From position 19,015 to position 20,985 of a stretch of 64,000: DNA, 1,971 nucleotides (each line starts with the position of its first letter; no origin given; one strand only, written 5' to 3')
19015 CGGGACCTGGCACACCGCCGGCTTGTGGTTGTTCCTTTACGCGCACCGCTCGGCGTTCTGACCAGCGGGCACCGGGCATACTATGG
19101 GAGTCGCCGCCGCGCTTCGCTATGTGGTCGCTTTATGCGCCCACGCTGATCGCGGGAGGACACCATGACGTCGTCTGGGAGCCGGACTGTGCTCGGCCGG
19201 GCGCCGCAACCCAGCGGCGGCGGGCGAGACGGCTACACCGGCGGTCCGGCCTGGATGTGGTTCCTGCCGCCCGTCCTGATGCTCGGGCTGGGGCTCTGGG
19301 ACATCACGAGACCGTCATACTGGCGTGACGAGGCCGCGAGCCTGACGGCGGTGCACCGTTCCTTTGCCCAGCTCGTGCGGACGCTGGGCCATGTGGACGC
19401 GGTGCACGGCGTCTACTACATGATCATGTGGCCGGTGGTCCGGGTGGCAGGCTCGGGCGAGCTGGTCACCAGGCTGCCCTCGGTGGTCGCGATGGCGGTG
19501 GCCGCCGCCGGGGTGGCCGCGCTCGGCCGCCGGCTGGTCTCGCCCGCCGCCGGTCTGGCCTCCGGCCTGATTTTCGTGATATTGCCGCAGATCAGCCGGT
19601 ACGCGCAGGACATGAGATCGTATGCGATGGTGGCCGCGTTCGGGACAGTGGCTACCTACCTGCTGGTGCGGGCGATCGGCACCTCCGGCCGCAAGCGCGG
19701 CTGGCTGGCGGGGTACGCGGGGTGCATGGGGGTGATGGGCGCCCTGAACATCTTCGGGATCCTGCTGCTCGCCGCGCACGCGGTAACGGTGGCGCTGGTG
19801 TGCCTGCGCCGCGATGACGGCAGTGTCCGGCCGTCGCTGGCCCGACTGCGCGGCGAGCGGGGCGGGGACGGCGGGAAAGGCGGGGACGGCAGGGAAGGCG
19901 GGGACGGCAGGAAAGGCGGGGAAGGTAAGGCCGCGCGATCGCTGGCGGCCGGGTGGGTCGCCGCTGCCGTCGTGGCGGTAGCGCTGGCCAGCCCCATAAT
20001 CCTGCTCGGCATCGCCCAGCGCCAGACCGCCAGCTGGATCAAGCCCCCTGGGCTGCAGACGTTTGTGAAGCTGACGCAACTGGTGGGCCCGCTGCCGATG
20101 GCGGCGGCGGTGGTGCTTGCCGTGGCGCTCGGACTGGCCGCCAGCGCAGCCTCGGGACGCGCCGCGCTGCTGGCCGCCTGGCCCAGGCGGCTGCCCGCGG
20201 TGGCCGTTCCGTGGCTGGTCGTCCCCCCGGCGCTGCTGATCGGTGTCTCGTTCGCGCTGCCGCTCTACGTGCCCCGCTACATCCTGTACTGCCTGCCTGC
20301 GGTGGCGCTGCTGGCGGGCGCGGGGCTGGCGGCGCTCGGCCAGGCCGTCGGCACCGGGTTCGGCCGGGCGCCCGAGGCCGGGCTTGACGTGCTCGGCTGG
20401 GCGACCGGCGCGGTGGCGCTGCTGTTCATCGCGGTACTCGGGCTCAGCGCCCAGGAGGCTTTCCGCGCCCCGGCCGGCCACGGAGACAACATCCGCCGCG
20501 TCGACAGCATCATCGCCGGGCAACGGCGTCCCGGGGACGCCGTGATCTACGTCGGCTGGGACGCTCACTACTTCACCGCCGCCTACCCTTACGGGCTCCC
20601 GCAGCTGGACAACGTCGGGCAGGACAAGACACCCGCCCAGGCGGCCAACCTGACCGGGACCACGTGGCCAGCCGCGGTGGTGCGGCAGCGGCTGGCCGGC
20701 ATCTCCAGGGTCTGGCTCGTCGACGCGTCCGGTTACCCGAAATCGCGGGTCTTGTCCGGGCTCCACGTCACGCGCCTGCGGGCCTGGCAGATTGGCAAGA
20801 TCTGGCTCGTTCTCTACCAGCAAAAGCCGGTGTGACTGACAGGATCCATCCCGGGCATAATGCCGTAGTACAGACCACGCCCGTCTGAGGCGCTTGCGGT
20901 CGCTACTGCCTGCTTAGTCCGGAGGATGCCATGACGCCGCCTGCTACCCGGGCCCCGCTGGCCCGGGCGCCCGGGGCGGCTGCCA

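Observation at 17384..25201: Three tandem GT-C glycosyltransferase paralogs plus an FtsX/ABC exporter appended to the hopanoid cluster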

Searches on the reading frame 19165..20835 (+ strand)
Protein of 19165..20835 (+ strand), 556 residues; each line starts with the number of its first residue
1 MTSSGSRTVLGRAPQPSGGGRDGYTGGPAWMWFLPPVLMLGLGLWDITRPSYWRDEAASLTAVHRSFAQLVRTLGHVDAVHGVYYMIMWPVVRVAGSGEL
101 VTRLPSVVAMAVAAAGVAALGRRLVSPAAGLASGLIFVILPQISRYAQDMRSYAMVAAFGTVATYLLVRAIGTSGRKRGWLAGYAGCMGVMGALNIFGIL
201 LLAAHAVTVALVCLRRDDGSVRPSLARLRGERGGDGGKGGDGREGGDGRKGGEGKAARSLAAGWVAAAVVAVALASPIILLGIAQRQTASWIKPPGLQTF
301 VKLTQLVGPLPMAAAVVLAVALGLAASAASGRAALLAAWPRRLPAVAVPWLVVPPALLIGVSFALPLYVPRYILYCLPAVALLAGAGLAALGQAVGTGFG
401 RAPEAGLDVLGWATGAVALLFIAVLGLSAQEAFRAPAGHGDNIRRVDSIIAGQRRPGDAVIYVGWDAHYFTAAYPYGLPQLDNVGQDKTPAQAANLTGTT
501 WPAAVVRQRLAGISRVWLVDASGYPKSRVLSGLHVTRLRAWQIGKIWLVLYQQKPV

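Call 4: search_protein_families(library=pfam, proteins=[window:19165-20835:+], max_evalue=0.01)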
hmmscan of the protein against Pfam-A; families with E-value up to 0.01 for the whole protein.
window:19165-20835:+ (556 aa): 1 family
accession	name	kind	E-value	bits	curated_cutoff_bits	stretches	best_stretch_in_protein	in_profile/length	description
PF13231.12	PMT_2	-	2.4e-08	34.8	26.1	1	85-211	7-130/160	Dolichyl-phosphate-mannose-protein mannosyltransferase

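Call 5: search_protein_families(library=ncbifam, proteins=[window:19165-20835:+], max_evalue=0.01)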
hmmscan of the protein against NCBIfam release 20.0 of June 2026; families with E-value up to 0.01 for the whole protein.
window:19165-20835:+ (556 aa): 2 families
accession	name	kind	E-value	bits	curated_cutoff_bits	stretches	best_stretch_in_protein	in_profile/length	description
NF052499.1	MnslTaseMT1671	equivalog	1.4e-40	139.3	900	2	48-216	45-212/523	mannosyltransferase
TIGR03663.1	TIGR03663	subfamily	9.7e-06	24.8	126.25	1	79-191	49-161/435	flippase activity-associated protein Agl23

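Call 7: find_encoding_contigs(protein=window:19165-20835:+, flank=10000, max_places=6)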
Protein window:19165-20835:+ (556 aa): 3 contigs read that carry it; 2 places shown.
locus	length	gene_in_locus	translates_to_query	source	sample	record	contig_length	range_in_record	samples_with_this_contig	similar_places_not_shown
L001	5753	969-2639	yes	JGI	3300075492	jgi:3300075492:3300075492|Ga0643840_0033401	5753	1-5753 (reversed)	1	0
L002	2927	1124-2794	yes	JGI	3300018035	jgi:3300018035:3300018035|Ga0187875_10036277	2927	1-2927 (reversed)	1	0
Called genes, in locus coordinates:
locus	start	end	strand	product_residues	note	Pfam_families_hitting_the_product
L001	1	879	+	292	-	?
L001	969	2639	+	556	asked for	PF13231:PMT_2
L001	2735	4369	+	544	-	PF13231:PMT_2 (weak)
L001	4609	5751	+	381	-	?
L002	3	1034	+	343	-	?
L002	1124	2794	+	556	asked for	PF13231:PMT_2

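Call 8: find_homologous_proteins(query=window:19165-20835:+)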
Query window:19165-20835:+ (556 aa): 898 proteins with E <= 0.001 among 8000 candidates; the best 120 are listed.
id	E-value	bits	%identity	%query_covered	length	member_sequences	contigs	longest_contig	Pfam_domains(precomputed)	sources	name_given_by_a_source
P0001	0.0e+0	1199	100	100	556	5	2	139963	PF13231.13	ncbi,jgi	ncbi:MAG: glycosyltransferase family 39 protein [Streptosporangiaceae bacterium]|jgi:mannosyltransfe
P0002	1.9e-296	1002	85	100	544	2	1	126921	PF13231.13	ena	-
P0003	2.7e-293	992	85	100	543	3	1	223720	PF13231.13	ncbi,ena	-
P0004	1.8e-290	982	84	100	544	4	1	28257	PF13231.13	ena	-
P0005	9.3e-285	964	84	100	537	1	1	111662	PF13231.13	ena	-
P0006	2.4e-220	751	68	100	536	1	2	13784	PF13231.13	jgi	-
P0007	2.1e-219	748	67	100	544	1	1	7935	PF13231.13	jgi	jgi:mannosyltransferase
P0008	1.0e-206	706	65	99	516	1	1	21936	PF13231.13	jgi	jgi:mannosyltransferase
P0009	1.0e-205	703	63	100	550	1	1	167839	PF13231.13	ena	-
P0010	7.5e-204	696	64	96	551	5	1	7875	PF13231.13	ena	-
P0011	1.2e-200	686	63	96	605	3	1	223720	PF13231.13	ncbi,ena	-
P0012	1.2e-200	686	63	99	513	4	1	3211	-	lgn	-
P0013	1.1e-199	683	65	96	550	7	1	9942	PF13231.13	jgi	-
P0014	7.8e-197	673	63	99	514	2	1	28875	-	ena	-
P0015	2.3e-195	668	62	99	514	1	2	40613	PF13231.13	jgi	jgi:mannosyltransferase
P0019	4.0e-194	664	63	100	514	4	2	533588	PF13231.13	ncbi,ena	-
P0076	6.2e-150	519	53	95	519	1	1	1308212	PF13231.13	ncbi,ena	-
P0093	5.0e-148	512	52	100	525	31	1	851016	PF13231.13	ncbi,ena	-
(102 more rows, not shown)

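Call 10: find_encoding_contigs(protein=P0003, flank=10000, max_places=3)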
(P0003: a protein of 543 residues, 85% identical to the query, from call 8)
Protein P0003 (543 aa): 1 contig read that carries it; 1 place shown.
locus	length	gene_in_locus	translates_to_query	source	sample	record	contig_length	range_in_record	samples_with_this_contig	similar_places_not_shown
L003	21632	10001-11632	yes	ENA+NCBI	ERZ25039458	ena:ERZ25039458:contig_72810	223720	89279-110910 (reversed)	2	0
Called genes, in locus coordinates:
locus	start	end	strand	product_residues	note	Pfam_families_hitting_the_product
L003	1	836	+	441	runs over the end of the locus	-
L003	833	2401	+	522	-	PF00890:FAD_binding_2 (weak), PF01266:DAO, PF01593:Amino_oxidase, PF07992:Pyr_redox_2 (faint), PF12831:FAD_oxidored, PF13450:NAD_binding_8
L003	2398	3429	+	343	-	PF00348:polyprenyl_synt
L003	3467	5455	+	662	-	PF00432:Prenyltrans (faint), PF13249:SQHop_cyclase_N, PF07678:TED_complement (faint), PF13243:SQHop_cyclase_C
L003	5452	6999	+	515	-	PF01048:PNP_UDP_1, PF02401:LYTB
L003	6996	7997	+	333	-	PF04055:Radical_SAM, PF11946:DUF3463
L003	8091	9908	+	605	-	PF13231:PMT_2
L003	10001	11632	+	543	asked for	PF13231:PMT_2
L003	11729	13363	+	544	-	PF13231:PMT_2 (weak)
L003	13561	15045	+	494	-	PF12704:MacB_PCD, PF02687:FtsX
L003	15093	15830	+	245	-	PF00005:ABC_tran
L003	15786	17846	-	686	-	PF01590:GAF (weak), PF07228:SpoIIE, PF13581:HATPase_c_2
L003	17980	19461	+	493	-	PF00070:Pyr_redox (faint), PF01494:FAD_binding_3, PF07992:Pyr_redox_2 (faint), PF01266:DAO (weak), PF21274:Rng_hyd_C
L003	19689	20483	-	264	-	PF08021:FAD_binding_9, PF04954:SIP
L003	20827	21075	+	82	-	-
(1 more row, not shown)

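Call 11: find_encoding_contigs(protein=P0009, flank=10000, max_places=3)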
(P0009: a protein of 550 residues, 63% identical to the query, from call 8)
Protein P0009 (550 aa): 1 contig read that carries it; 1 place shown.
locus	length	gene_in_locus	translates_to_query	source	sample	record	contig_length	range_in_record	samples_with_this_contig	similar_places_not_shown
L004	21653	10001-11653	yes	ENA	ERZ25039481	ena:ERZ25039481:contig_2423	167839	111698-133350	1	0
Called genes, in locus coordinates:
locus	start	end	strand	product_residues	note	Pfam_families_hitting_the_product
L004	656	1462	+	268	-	PF00494:SQS_PSY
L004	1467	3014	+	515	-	-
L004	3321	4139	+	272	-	-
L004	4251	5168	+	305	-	PF00348:polyprenyl_synt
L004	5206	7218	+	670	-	PF00432:Prenyltrans (faint), PF13249:SQHop_cyclase_N, PF07678:TED_complement (faint), PF13243:SQHop_cyclase_C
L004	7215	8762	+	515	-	PF01048:PNP_UDP_1, PF02401:LYTB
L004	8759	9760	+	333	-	PF04055:Radical_SAM, PF11946:DUF3463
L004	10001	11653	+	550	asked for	PF13231:PMT_2 (weak)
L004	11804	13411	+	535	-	PF13231:PMT_2 (weak)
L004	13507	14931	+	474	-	PF13231:PMT_2 (weak)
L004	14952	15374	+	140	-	-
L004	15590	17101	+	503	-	-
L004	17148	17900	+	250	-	PF00005:ABC_tran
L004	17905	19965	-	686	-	PF01590:GAF (faint), PF07228:SpoIIE, PF13581:HATPase_c_2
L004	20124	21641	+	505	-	PF01494:FAD_binding_3, PF07992:Pyr_redox_2 (faint), PF13450:NAD_binding_8 (weak), PF01266:DAO (weak), PF21274:Rng_hyd_C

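Call 12: find_encoding_contigs(protein=P0019, flank=10000, max_places=3)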
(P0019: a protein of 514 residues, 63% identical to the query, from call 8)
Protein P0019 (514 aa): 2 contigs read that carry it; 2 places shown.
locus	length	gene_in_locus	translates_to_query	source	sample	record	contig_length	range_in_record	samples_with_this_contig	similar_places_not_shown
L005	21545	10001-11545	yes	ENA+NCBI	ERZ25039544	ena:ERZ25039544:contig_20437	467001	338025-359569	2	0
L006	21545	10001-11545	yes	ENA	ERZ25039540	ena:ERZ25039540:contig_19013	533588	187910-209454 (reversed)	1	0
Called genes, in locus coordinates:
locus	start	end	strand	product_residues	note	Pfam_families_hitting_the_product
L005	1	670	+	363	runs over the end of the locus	PF00494:SQS_PSY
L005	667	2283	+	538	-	PF00890:FAD_binding_2, PF01266:DAO, PF01593:Amino_oxidase, PF07992:Pyr_redox_2 (weak), PF12831:FAD_oxidored, PF13450:NAD_binding_8, PF01593:Amino_oxidase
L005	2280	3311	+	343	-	PF00348:polyprenyl_synt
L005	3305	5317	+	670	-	PF00432:Prenyltrans (faint), PF13249:SQHop_cyclase_N, PF07678:TED_complement (faint), PF13243:SQHop_cyclase_C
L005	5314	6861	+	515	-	PF01048:PNP_UDP_1 (weak), PF02401:LYTB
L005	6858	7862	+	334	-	PF04055:Radical_SAM, PF11946:DUF3463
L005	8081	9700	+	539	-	PF13231:PMT_2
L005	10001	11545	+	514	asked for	PF13231:PMT_2 (weak)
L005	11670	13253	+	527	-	PF13231:PMT_2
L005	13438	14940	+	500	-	-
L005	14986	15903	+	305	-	PF00005:ABC_tran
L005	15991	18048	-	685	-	PF07228:SpoIIE, PF13581:HATPase_c_2, PF02518:HATPase_c (faint)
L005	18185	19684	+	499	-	PF00070:Pyr_redox (faint), PF01266:DAO (weak), PF01494:FAD_binding_3, PF01593:Amino_oxidase (faint), PF07992:Pyr_redox_2 (faint), PF13450:NAD_binding_8 (weak), PF01266:DAO (weak), PF21274:Rng_hyd_C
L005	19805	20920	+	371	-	PF00294:PfkB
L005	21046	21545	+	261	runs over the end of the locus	PF00106:adh_short, PF13561:adh_short_C2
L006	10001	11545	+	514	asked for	PF13231:PMT_2 (weak)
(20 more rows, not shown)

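Call 13: find_encoding_contigs(protein=P0076, flank=10000, max_places=3)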
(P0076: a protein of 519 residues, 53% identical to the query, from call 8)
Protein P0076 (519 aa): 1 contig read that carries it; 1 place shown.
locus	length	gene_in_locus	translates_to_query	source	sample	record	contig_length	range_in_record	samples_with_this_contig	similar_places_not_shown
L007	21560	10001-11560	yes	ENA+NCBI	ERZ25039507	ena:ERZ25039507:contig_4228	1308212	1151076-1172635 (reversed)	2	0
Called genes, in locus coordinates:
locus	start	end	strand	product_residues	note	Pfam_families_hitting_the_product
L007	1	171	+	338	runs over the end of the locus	PF00494:SQS_PSY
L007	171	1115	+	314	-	PF00494:SQS_PSY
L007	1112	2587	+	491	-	PF00890:FAD_binding_2, PF01266:DAO (weak), PF01593:Amino_oxidase, PF07992:Pyr_redox_2 (faint), PF12831:FAD_oxidored, PF13450:NAD_binding_8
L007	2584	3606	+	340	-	PF00348:polyprenyl_synt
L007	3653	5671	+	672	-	PF00432:Prenyltrans (faint), PF13249:SQHop_cyclase_N, PF07678:TED_complement (faint), PF13243:SQHop_cyclase_C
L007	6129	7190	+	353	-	PF02401:LYTB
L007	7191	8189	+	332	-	PF04055:Radical_SAM, PF11946:DUF3463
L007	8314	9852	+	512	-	PF13231:PMT_2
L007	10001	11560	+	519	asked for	PF13231:PMT_2 (weak)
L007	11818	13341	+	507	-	-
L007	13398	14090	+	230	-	PF00005:ABC_tran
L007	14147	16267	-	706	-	PF01590:GAF (faint), PF13185:GAF_2 (weak), PF07228:SpoIIE, PF13581:HATPase_c_2, PF02518:HATPase_c (weak)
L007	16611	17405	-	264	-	PF08021:FAD_binding_9, PF04954:SIP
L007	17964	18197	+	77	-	-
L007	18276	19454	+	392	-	PF01145:Band_7, PF15975:Flot (weak)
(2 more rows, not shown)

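Call 14: find_encoding_contigs(protein=P0093, flank=10000, max_places=3)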
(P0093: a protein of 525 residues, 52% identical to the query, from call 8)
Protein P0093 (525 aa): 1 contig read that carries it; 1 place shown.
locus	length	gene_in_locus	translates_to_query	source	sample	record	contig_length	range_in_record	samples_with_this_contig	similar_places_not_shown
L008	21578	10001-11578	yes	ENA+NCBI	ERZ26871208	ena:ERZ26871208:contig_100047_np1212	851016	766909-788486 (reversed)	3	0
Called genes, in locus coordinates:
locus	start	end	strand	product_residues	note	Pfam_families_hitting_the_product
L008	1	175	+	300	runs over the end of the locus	PF00494:SQS_PSY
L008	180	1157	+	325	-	PF00494:SQS_PSY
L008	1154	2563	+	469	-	PF00890:FAD_binding_2 (weak), PF01266:DAO (faint), PF01593:Amino_oxidase, PF07992:Pyr_redox_2 (faint), PF12831:FAD_oxidored, PF13450:NAD_binding_8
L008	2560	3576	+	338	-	PF00348:polyprenyl_synt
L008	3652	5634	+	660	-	PF00432:Prenyltrans (faint), PF13249:SQHop_cyclase_N, PF07678:TED_complement (faint), PF13243:SQHop_cyclase_C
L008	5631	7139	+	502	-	PF01048:PNP_UDP_1 (weak), PF02401:LYTB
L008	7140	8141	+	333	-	PF04055:Radical_SAM, PF11946:DUF3463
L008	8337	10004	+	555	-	PF13231:PMT_2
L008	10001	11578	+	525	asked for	PF13231:PMT_2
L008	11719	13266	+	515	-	-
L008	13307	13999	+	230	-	PF00005:ABC_tran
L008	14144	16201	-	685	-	PF13185:GAF_2 (faint), PF01590:GAF (faint), PF07228:SpoIIE, PF13581:HATPase_c_2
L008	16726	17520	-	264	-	PF08021:FAD_binding_9, PF04954:SIP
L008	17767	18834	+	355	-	PF00356:LacI, PF00532:Peripla_BP_1, PF13407:Peripla_BP_4, PF13377:Peripla_BP_3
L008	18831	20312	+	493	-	PF22848:ASD1_dom, PF06964:Alpha-L-AF_C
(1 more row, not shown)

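Call 16: find_related_loci(query=A2, collection=genome_contigs, flank=10000)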
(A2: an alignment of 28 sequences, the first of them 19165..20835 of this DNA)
Query A2 (556 aa) in genome_contigs; peptide patterns used: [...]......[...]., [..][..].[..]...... (x = any residue, [..] = any of these).
598 stretches matched a pattern (row limit reached: there are more); 594 encode a relative of the query (tblastn E <= 1e-3); the best 80 are kept; 80 distinct loci.
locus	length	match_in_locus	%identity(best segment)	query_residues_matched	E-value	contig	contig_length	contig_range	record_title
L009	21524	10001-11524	54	21-555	3e-141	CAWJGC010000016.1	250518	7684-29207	MAG: uncultured Actinomycetota bacterium isolate MFD05377.bin.2.79 genome assembly, contig: contig_81474, whole genome s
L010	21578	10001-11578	48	15-553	3e-133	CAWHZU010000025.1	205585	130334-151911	MAG: uncultured Actinomycetota bacterium isolate MFD04434.bin.1.138 genome assembly, contig: contig_5689, whole genome s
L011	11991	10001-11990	45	3-553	4e-128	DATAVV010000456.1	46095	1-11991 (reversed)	MAG TPA_asm: Streptosporangiaceae bacterium isolate SMAG_U5608 k141_918763, whole genome shotgun sequence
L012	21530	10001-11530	43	1-554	4e-126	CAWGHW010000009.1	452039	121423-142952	MAG: uncultured Actinomycetota bacterium isolate MFD02671.bin.1.57 genome assembly, contig: contig_20706, whole genome s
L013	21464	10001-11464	43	15-554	6e-124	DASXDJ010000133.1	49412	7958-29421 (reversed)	MAG TPA_asm: Streptosporangiaceae bacterium isolate SMAG_U5083 k141_1961229, whole genome shotgun sequence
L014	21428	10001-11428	46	27-554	6e-119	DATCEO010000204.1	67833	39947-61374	MAG TPA_asm: Streptosporangiaceae bacterium isolate SMAG_U7755 k141_138004, whole genome shotgun sequence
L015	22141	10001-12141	47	19-554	3e-115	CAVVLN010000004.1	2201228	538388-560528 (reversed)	MAG: uncultured Actinomycetota bacterium isolate MFD03399.bin.1.21 genome assembly, contig: contig_4365, whole genome sh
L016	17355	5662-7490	46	1-554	8e-113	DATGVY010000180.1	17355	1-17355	MAG TPA_asm: Streptosporangiaceae bacterium isolate SMAG_U10568 k141_2229800, whole genome shotgun sequence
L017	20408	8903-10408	38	14-553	5e-108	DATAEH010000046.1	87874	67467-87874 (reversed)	MAG TPA_asm: Streptosporangiaceae bacterium isolate SMAG_U6772 k141_5578428, whole genome shotgun sequence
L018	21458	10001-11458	46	24-551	8e-108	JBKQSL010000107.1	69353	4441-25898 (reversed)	MAG: Streptosporangiaceae bacterium isolate MGr3G3H3I__bin_97 MGr3G3H3I_000000048047, whole genome shotgun sequence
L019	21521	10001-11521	43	1-551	8e-107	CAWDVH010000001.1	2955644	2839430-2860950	MAG: uncultured Actinomycetota bacterium isolate MFD05521.bin.1.148 genome assembly, contig: contig_10107, whole genome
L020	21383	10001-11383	41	22-534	2e-104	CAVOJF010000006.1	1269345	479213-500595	MAG: uncultured Actinomycetota bacterium isolate MFD10113.bin.2.63 genome assembly, contig: contig_3165, whole genome sh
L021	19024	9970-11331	42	11-520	2e-103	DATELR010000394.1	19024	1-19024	MAG TPA_asm: Streptosporangiaceae bacterium isolate SMAG_U8921 k141_1452323, whole genome shotgun sequence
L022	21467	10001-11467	42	4-551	1e-102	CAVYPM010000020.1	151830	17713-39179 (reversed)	MAG: uncultured Actinomycetes bacterium isolate MFD05513.bin.1.180 genome assembly, contig: contig_7591, whole genome sh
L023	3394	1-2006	49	17-556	6e-104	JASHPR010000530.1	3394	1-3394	MAG: Streptosporangiaceae bacterium isolate JOPF054 JOPF_A10C_contig_205945, whole genome shotgun sequence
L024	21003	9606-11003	41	17-534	2e-101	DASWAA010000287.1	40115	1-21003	MAG TPA_asm: Streptosporangiaceae bacterium isolate SMAG_U2642 k141_650646, whole genome shotgun sequence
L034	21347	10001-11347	46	13-518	2e-90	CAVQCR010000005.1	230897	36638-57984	MAG: uncultured Actinomycetota bacterium isolate MFD02248.bin.1.145 genome assembly, contig: contig_15991, whole genome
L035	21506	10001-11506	38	20-551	2e-89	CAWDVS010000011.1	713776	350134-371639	MAG: uncultured Actinomycetota bacterium isolate MFD05521.bin.1.66 genome assembly, contig: contig_33263, whole genome s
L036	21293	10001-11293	44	40-520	5e-85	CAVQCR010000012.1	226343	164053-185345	MAG: uncultured Actinomycetota bacterium isolate MFD02248.bin.1.145 genome assembly, contig: contig_26371, whole genome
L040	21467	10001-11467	39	24-553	4e-85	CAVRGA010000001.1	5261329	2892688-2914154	MAG: uncultured Actinomycetota bacterium isolate MFD04967.bin.2.8 genome assembly, contig: contig_10371, whole genome sh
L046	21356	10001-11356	39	28-523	3e-67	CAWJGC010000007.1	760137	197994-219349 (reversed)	MAG: uncultured Actinomycetota bacterium isolate MFD05377.bin.2.79 genome assembly, contig: contig_24763, whole genome s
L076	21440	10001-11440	46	28-553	3e-104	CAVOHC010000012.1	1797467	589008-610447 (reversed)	MAG: uncultured Actinomycetota bacterium isolate MFD00008.bin.1.84 genome assembly, contig: contig_6302, whole genome sh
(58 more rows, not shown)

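Call 18: search_solved_structures(query=A2, max_evalue=1, show_alignments=2)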
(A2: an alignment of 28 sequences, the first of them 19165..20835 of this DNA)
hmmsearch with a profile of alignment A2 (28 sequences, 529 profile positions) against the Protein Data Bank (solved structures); distinct sequences matched with E-value up to 1: 1.
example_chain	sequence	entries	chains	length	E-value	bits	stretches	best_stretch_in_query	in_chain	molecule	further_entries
4v91_O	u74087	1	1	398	0.32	12.5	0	88-114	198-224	UL13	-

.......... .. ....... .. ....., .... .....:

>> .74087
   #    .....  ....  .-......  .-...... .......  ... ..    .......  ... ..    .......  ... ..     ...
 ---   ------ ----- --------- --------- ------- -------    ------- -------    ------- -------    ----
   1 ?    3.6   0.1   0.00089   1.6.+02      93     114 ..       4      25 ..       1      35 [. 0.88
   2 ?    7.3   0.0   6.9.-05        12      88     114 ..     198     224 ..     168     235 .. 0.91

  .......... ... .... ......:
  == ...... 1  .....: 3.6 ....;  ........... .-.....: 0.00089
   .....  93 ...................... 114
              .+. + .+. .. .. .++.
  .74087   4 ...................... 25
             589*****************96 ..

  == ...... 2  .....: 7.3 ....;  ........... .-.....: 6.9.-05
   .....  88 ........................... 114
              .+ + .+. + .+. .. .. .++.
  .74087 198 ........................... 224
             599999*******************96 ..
